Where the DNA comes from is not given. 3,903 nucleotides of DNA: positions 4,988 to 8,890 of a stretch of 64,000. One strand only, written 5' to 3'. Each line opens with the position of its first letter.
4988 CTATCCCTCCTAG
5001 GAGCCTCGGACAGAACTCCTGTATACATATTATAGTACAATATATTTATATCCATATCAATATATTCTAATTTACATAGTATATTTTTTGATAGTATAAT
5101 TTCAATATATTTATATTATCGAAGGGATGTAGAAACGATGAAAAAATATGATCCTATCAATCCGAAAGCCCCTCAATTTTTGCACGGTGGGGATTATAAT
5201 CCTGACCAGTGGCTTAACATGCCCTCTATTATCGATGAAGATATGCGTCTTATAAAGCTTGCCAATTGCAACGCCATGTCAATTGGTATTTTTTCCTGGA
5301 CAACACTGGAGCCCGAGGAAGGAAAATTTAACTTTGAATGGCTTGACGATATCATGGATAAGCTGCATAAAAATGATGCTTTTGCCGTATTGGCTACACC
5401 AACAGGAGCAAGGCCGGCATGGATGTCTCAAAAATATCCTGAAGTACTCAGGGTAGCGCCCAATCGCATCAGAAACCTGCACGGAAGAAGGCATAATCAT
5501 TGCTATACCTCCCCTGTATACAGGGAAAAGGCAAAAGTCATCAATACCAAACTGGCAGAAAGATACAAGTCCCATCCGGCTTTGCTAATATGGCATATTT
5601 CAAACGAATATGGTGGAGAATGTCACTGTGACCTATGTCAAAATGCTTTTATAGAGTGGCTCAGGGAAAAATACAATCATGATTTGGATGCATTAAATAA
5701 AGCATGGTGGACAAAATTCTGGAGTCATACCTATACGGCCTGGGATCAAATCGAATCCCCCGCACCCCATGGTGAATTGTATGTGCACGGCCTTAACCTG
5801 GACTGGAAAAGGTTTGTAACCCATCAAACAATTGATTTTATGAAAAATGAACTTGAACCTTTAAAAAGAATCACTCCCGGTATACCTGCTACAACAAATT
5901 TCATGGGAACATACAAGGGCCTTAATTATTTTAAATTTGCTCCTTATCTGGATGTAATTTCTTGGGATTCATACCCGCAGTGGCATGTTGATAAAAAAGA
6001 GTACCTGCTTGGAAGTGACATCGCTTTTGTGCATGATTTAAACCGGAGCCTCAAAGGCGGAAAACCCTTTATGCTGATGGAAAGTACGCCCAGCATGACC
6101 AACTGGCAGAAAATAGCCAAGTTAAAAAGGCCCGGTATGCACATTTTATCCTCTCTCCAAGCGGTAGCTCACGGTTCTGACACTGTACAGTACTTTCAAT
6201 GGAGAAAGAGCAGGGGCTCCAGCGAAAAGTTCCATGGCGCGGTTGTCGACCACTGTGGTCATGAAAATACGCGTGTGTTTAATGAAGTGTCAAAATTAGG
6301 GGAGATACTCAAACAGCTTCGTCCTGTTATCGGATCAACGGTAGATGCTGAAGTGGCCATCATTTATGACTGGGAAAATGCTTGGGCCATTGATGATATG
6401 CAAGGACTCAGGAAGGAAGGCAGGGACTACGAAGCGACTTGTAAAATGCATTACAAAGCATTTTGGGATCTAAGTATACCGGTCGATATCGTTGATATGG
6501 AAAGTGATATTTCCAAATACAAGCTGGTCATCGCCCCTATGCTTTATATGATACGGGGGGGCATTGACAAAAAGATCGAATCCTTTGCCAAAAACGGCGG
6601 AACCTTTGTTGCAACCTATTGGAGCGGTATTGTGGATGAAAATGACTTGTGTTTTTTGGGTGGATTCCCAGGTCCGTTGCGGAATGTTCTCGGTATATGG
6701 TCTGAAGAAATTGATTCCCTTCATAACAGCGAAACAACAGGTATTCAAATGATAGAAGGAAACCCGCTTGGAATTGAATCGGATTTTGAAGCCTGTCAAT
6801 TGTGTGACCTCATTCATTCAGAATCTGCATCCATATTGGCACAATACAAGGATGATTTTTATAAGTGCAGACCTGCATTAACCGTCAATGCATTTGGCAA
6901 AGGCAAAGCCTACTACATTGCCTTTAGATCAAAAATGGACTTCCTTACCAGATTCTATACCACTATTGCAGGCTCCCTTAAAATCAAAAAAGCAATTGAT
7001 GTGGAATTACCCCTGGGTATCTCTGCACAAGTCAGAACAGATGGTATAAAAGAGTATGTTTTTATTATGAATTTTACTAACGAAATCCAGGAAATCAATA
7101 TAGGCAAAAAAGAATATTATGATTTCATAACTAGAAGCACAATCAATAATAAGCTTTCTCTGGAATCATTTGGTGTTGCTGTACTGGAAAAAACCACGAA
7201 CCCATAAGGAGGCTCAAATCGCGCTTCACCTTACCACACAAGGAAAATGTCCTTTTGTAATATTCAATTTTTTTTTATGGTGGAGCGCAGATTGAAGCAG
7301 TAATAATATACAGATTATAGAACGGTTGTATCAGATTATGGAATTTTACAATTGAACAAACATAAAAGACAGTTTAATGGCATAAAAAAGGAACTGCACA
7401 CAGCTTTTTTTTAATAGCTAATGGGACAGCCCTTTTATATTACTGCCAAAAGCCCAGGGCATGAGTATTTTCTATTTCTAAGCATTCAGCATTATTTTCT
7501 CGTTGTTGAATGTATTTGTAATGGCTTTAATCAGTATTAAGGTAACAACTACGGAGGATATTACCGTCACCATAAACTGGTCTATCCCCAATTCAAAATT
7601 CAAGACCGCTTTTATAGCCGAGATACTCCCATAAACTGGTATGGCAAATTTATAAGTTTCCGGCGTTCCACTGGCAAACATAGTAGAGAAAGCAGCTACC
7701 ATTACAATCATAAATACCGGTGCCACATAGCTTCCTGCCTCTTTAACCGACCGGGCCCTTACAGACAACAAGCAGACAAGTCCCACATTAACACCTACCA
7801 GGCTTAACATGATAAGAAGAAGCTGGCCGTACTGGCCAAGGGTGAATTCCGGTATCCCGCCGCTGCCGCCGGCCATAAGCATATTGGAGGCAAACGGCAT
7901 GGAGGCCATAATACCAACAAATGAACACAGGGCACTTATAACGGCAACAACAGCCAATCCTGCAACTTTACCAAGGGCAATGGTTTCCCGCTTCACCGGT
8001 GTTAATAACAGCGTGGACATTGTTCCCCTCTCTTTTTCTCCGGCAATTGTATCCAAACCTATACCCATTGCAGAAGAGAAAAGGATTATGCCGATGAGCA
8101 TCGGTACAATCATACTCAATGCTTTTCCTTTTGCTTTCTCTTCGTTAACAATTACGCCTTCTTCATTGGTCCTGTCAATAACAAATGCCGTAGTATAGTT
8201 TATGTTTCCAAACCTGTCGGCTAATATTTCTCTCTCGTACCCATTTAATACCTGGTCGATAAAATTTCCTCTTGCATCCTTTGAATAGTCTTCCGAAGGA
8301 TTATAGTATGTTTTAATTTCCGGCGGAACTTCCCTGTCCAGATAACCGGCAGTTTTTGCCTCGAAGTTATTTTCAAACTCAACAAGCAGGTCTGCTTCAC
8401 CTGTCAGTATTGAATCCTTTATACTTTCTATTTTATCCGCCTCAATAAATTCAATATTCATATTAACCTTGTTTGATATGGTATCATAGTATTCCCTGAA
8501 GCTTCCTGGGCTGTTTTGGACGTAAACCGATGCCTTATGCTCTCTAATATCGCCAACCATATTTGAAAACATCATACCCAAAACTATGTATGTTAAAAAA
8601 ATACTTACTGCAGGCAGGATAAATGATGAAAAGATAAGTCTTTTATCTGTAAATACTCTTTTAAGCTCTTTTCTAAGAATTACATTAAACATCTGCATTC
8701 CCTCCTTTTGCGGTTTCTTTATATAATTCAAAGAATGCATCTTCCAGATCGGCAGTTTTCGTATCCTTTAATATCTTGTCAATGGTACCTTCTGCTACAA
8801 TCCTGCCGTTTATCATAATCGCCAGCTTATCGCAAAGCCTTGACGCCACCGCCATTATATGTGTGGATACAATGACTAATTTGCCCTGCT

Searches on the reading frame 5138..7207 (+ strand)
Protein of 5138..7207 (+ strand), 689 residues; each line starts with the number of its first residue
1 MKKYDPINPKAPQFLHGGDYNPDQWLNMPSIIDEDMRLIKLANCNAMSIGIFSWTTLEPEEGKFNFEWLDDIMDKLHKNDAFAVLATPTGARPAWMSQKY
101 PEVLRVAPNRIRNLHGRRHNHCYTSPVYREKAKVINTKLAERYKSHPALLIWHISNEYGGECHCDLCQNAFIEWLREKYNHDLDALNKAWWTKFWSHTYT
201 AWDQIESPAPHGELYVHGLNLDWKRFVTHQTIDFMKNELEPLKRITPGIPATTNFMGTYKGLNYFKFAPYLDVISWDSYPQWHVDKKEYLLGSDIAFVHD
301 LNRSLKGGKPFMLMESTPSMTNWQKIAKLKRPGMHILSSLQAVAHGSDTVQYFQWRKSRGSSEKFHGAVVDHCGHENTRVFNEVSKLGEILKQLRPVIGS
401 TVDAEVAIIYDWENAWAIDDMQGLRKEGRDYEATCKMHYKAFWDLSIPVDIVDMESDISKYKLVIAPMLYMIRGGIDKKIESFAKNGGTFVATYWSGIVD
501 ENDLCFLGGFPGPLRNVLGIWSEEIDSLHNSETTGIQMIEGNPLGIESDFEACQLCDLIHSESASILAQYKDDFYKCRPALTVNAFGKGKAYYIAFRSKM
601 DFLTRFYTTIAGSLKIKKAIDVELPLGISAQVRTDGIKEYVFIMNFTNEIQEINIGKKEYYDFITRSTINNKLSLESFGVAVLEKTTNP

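Call 69: search_protein_families(library=pfam, proteins=[window:5138-7207:+], max_evalue=0.00001)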
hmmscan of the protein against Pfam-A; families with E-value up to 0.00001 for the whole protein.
window:5138-7207:+ (689 aa): 3 families
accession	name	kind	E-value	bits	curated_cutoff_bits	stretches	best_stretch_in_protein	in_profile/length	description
PF02449.21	Glyco_hydro_42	-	1.8e-156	521.7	21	1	19-394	1-376/376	Beta-galactosidase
PF08532.16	Glyco_hydro_42M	-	2.6e-72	243.1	25.8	1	404-616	1-206/207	Beta-galactosidase trimerisation domain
PF08533.16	Glyco_hydro_42C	-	9.5e-10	38.5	21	1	627-685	1-58/58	Beta-galactosidase C-terminal domain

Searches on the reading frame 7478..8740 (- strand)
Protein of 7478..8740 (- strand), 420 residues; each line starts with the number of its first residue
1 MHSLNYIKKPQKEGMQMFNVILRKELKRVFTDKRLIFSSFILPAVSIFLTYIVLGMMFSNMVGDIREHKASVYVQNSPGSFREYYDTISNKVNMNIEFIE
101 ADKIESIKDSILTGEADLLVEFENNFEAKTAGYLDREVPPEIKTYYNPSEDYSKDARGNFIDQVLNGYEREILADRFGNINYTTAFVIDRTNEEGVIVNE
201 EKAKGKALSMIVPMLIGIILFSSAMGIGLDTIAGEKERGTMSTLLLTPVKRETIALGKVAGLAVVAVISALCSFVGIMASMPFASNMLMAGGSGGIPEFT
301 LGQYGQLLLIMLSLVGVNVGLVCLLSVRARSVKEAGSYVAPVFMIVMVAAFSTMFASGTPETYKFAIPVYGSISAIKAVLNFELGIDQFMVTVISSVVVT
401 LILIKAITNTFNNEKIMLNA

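Call 69: search_protein_families(library=pfam, proteins=[window:7478-8740:-], max_evalue=0.00001)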
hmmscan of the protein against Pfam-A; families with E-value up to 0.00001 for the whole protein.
window:7478-8740:- (420 aa): 3 families
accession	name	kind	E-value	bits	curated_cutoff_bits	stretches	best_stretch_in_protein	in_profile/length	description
PF12698.13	ABC2_membrane_3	-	2e-24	86.8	31.6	1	33-402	1-340/347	ABC-2 family transporter protein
PF12679.13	ABC2_membrane_2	-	6e-23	81.9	27.2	1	20-362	2-209/283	ABC-2 family transporter protein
PF01061.29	ABC2_membrane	-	2.9e-06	27.4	26.9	1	200-348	51-175/211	ABC-2 type transporter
